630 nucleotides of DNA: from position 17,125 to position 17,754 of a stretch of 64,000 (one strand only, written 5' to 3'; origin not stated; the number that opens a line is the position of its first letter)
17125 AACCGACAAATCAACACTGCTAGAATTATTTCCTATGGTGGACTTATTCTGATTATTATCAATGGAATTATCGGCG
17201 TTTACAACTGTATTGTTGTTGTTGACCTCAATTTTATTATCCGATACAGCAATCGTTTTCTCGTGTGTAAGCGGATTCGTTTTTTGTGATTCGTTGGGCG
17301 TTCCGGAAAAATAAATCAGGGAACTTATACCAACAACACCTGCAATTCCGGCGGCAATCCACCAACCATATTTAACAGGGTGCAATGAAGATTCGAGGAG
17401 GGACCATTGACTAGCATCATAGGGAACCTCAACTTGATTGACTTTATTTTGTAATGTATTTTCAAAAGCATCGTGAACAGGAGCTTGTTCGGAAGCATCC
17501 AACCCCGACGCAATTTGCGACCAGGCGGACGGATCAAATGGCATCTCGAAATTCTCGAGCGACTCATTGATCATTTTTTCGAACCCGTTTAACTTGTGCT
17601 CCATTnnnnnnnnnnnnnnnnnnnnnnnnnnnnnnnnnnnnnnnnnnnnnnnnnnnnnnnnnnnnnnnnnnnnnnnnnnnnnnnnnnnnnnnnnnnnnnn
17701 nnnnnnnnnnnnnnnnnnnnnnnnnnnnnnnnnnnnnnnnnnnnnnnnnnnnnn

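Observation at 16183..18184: ECF sigma factor coupled to an inner-membrane anti-sigma-like protein that carries a T9SS type-B sorting domain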

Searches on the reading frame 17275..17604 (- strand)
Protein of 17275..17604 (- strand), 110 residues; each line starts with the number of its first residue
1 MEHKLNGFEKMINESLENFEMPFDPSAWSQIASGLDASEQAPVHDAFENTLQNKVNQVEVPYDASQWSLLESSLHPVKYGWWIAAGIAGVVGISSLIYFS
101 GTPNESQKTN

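Call 85: search_protein_families(library=pfam, proteins=[window:17275-17604:-], max_evalue=5)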
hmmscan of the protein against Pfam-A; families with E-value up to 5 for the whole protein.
window:17275-17604:- (110 aa): 1 family
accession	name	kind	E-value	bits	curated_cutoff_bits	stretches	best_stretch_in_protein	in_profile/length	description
PF16894.10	DUF5084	-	0.12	13.3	27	1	77-98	1-22/130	Domain of unknown function (DUF5084)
